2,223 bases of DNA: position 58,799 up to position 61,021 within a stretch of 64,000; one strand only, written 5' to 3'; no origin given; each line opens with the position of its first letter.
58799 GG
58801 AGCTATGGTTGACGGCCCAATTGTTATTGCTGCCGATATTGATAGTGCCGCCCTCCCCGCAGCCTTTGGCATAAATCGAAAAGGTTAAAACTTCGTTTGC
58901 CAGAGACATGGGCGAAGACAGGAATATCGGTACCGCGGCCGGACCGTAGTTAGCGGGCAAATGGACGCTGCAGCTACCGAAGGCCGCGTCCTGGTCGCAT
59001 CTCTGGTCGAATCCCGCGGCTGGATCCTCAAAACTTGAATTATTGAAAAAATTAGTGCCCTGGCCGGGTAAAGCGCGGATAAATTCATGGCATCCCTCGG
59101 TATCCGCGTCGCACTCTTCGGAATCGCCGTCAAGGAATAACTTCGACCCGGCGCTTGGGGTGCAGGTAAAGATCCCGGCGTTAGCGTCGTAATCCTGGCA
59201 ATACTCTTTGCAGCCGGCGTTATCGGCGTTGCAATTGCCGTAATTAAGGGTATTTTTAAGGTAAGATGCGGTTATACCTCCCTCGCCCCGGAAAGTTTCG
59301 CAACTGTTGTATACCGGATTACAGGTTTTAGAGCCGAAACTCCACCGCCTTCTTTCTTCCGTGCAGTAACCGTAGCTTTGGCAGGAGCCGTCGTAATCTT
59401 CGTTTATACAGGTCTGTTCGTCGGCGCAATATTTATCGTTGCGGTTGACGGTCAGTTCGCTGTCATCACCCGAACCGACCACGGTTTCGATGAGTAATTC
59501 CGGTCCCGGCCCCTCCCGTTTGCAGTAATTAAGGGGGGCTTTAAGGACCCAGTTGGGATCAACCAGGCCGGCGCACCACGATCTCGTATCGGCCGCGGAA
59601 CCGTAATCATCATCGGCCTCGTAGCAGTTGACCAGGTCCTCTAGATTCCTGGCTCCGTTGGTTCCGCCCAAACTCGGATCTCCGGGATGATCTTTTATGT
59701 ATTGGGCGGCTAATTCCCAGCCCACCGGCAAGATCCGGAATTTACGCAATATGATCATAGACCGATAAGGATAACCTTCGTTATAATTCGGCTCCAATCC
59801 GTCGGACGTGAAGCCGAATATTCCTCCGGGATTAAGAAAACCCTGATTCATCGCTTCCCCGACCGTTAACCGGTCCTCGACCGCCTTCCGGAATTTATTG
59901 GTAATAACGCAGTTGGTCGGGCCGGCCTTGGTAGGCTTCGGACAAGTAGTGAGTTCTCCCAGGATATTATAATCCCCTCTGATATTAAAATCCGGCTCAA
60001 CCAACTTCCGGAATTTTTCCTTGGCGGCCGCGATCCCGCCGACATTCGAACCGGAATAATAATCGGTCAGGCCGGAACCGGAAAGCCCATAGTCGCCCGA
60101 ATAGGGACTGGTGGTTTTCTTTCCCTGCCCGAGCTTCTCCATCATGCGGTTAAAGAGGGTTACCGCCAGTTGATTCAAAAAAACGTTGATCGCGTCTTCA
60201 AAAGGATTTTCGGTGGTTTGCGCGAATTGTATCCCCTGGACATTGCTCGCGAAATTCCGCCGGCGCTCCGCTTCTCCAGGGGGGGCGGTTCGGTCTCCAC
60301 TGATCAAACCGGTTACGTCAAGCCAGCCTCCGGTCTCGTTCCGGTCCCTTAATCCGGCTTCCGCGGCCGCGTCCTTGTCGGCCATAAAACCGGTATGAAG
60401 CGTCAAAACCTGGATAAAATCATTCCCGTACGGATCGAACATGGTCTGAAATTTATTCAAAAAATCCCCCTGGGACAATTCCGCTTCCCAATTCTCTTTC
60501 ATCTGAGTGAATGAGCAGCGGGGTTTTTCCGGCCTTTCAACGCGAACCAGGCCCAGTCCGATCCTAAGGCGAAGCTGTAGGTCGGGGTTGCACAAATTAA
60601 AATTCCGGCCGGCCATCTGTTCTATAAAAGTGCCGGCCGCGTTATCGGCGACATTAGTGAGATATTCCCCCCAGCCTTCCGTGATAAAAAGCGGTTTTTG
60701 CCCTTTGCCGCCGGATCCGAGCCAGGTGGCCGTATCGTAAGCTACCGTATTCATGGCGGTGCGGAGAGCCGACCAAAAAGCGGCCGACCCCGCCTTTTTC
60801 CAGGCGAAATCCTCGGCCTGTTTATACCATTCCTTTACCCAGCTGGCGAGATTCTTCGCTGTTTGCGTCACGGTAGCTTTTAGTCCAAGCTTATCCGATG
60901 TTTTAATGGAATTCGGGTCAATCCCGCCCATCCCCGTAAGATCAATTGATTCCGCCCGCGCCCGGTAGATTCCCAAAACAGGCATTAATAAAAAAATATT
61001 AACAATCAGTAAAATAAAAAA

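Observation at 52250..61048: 2932-aa Cys-rich secreted giant with four CBM4_9-like modules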

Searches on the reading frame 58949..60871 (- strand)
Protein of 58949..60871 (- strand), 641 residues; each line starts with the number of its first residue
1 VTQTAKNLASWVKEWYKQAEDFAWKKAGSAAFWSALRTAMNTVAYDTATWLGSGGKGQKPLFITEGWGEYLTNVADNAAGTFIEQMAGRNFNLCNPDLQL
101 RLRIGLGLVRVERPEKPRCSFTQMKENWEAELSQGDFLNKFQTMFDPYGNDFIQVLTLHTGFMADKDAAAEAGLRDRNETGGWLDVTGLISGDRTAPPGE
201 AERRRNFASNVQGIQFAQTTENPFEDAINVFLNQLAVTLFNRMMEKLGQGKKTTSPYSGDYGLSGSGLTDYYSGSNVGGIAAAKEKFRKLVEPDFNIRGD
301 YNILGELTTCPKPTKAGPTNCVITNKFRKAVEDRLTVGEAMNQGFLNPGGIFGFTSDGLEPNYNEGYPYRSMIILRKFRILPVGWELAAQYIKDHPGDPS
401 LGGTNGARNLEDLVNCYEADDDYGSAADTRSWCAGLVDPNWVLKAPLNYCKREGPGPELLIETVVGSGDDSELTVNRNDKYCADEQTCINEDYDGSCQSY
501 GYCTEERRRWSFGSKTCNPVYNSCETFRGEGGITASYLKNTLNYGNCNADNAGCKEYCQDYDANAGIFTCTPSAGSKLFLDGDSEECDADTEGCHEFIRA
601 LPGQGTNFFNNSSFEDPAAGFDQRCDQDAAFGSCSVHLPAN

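Call 48: search_protein_representatives(alignment_id=A4)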
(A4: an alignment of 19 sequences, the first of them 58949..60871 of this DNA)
Query: 19 sequences, 633 profile positions. Proteins with E-value up to 0.001 (for the whole library): 1776; up to 1e-10: 1318; up to 1e-30: 1142. The best 150 are listed.
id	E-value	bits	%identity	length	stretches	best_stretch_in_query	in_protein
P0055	8.4e-293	989.2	-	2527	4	4-632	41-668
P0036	3.2e-292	987.2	-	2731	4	3-623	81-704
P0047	8.6e-288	972.6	-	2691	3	5-621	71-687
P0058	6.2e-286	966.5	-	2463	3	3-632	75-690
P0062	1.6e-285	965.1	-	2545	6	3-630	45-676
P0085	2.8e-285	964.3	-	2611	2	6-631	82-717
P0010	8.7e-285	962.7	-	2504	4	6-625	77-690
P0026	4.8e-282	953.6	-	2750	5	4-619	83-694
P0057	6.8e-277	936.6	-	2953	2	5-621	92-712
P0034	5.4e-276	933.7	-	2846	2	4-630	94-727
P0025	5.5e-276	933.6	-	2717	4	2-616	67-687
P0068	6.7e-276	933.3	-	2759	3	4-611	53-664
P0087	5.1e-275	930.4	-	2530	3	2-630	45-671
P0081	4.9e-274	927.2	-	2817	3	5-611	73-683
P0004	1.1e-273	926.0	-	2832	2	4-610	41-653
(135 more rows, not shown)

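Call 49: predict_structure(alignment_id=A5)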
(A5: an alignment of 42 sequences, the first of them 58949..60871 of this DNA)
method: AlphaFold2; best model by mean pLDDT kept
length: 641 residues; sequences in the alignment: 42
mean_pLDDT: 58.0   pTM: 0.35
mean pLDDT of the five models: 58.0, 52.8, 51.1, 49.8, 48.8
residues with pLDDT >= 90: 35; 70-90: 148; 50-70: 200; < 50: 258
segments of 3 or more residues with pLDDT < 50: 22-31, 48-66, 78-121, 149-153, 215-229, 243-285, 290-295, 502-529, 532-544, 587-607, 609-641
pLDDT, mean of each block of 10 residues (from residue 1): 60 59 48 51 53 42 46 51 41 36 37 36 61 67 53 50 70 73 58 66 72 49 46 50 44 32 32 36 48 48 74 58 87 89 93 89 89 84 88 87 79 82 58 83 73 61 77 69 57 55 38 36 41 45 55 69 74 74 52 31 39 38 35 37 28
secondary structure, 60 per line:
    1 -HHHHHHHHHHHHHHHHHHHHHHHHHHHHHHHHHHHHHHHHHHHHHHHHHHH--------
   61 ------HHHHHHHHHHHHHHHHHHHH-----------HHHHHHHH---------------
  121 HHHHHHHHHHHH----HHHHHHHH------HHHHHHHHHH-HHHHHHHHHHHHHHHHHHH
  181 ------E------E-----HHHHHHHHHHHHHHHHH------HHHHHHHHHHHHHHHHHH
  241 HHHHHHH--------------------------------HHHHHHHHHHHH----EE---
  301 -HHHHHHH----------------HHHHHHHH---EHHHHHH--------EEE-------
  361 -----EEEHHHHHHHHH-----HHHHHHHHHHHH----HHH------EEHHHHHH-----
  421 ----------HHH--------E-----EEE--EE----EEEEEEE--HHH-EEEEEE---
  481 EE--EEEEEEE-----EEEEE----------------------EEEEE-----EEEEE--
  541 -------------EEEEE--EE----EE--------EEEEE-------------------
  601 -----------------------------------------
elements in order (helices of 4 or more, strands of 3 or more residues): H2-52 H67-86 H98-105 H121-132 H137-144 H151-160 H162-180 H200-216 H223-247 H280-291 H302-308 H325-332 H337-342 E351-353 E366-368 H369-377 H383-394 H410-415 E448-450 E459-465 E472-477 E485-491 E497-501 E524-528 E534-538 E554-558 E577-581

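Call 51: fold_search(model_id=the predicted structure, library=pdb)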
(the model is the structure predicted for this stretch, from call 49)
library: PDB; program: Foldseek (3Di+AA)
matches with E <= 10: 6; with E <= 0.001: 0
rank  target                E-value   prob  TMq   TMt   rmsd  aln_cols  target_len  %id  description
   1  9dtr_A                3.9e+00  0.01  0.05  0.02  27.5       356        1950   10  Structure of the yeast post-catalytic P complex spliceosome at 2.3 Angstrom resolution (released 2024-12-25)
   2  9hzm_0                6.2e+00  0.04  0.07  0.19  46.9       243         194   10  235 A SynPspA H1-5 rod after incubation with EPL (released 2025-08-13)
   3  9bh5_Cg               6.6e+00  0.03  0.04  0.16  11.8        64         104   14  High-resolution C. elegans 80S ribosome structure - class 1 (released 2024-09-04)
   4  6nkl_C                7.4e+00  0.06  0.03  0.21  17.9        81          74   12  2.2 A resolution structure of VapBC-1 from nontypeable Haemophilus influenzae (released 2019-04-10)
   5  7pua_DB               7.4e+00  0.01  0.08  0.05  31.0       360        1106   11  Middle assembly intermediate of the Trypanosoma brucei mitoribosomal small subunit (released 2022-03-02)
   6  7fjo_C                8.3e+00  0.01  0.03  0.02  20.2       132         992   11  Cryo-EM structure of South African (B.1.351) SARS-CoV-2 spike glycoprotein in complex with three T6 Fab (released 2022-04-13)

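Call 86: search_solved_structures(query=A3, max_evalue=5)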
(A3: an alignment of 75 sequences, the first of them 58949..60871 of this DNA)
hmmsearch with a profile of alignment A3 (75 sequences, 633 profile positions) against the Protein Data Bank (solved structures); distinct sequences matched with E-value up to 5: 4.
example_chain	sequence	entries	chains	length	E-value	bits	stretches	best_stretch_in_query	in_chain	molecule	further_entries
8g4k_A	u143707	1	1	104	0.9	11.1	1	34-86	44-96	5HCS_TGFBR2_1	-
7r6t_D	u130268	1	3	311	1.4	10.5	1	395-460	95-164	Nuclease EXOG, mitochondrial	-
5t4i_A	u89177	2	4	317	1.4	10.5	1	395-460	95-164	Nuclease EXOG, mitochondrial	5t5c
5t3v_A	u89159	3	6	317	1.8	10.1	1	395-460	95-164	Nuclease EXOG, mitochondrial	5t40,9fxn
